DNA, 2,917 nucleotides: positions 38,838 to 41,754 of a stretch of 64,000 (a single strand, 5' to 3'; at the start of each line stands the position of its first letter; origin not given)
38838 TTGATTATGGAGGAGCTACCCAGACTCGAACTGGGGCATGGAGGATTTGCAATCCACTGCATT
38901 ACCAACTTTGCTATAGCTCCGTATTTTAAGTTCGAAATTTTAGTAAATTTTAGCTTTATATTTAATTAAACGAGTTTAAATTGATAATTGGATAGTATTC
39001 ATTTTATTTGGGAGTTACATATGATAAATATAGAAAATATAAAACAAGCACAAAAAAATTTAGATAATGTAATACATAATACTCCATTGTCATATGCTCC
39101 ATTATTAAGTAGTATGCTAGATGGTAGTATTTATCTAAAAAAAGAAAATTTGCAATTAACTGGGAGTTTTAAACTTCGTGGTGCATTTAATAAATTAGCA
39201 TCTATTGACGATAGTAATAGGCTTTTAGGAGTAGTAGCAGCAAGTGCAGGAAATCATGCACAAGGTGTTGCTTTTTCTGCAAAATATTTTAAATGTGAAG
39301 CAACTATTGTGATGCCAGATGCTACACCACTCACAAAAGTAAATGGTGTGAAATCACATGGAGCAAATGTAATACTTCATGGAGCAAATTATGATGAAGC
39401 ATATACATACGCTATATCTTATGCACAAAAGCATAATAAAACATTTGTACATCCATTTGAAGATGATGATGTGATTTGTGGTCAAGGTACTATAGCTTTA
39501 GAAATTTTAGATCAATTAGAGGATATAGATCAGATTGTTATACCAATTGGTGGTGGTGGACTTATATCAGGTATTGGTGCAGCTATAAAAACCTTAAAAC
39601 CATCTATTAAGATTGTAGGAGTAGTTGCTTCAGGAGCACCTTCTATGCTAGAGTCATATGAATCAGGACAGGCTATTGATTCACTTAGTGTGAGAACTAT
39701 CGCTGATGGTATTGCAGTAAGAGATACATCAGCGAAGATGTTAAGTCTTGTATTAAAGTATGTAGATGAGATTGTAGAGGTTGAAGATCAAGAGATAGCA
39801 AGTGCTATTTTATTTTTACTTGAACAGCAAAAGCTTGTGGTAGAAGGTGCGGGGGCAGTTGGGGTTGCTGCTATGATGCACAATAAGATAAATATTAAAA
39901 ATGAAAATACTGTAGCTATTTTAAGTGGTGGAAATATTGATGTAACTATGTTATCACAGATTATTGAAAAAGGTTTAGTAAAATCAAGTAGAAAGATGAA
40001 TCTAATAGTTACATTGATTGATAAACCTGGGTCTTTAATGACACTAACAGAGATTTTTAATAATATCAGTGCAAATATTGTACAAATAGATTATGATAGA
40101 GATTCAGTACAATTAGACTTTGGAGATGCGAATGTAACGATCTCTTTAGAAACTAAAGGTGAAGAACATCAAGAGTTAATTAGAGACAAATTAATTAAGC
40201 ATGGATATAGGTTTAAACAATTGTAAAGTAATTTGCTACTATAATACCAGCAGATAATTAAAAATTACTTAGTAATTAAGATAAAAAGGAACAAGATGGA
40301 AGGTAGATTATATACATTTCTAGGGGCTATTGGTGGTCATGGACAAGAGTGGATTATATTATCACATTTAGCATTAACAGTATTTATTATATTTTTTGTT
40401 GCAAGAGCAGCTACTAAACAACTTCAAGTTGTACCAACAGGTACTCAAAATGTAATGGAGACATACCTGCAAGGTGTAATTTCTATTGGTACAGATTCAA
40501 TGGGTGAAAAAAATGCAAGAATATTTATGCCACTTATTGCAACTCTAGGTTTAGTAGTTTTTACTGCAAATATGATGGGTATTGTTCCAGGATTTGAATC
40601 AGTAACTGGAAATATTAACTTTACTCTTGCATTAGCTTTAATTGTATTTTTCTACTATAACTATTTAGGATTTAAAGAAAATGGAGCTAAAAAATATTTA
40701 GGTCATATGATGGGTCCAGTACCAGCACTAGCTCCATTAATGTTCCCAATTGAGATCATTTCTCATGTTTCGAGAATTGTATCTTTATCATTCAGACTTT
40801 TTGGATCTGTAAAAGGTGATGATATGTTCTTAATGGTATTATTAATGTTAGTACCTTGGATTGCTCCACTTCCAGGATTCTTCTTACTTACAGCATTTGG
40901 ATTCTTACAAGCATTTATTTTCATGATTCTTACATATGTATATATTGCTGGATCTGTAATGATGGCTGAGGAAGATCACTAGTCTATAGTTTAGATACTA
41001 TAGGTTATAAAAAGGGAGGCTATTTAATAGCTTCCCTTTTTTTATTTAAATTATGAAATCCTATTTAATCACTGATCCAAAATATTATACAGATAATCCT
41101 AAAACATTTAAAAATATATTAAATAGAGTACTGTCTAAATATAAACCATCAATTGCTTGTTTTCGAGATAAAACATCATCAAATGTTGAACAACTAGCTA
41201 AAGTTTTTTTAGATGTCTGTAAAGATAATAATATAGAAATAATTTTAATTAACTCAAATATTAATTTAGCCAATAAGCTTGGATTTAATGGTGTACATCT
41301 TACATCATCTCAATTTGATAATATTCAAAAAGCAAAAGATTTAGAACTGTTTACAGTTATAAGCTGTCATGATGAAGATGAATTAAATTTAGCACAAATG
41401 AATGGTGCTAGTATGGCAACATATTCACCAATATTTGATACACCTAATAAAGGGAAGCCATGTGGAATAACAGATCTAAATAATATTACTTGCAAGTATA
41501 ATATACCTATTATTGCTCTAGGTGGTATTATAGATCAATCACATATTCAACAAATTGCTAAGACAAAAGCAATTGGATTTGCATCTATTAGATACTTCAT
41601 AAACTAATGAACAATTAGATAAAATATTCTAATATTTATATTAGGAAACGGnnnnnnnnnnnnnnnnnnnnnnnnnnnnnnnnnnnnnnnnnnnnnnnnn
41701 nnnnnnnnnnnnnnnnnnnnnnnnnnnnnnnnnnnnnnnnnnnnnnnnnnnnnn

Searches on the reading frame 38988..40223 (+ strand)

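Call 80: search_protein_families(library=pfam, proteins=[window:38988-40223:+], max_evalue=0.0001)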
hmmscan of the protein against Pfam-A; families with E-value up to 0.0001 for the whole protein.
window:38988-40223:+ (412 aa): 1 family
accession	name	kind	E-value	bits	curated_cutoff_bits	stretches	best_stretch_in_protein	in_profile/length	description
PF00291.31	PALP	-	1.3e-79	268.1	35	1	28-314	4-295/295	Pyridoxal-phosphate dependent enzyme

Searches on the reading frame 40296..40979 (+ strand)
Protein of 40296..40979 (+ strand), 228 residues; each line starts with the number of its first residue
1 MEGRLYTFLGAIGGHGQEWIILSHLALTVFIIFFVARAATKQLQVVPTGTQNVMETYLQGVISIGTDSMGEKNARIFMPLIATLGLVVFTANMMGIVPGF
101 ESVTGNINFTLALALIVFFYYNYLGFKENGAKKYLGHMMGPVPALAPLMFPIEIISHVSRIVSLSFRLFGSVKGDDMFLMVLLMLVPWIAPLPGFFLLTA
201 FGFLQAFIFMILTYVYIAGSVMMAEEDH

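Call 80: search_protein_families(library=pfam, proteins=[window:40296-40979:+], max_evalue=0.0001)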
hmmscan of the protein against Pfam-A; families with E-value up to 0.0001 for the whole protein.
window:40296-40979:+ (228 aa): 1 family
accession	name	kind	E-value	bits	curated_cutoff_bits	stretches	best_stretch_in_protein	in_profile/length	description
PF00119.25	ATP-synt_A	-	5.8e-48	164.1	33.9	1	26-217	5-216/217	ATP synthase A chain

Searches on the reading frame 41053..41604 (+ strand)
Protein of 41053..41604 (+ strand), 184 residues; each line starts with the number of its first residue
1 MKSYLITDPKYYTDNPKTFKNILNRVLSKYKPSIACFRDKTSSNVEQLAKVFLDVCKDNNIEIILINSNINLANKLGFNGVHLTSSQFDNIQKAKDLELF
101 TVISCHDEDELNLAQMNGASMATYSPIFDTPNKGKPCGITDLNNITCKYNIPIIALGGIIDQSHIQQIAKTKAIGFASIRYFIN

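Call 80: search_protein_families(library=pfam, proteins=[window:41053-41604:+], max_evalue=0.0001)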
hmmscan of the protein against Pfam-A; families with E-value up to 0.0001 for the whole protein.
window:41053-41604:+ (184 aa): 1 family
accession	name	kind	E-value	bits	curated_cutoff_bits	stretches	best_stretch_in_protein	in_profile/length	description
PF02581.23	TMP-TENI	-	6.2e-23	81.5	27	1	4-180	2-178/180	Thiamine monophosphate synthase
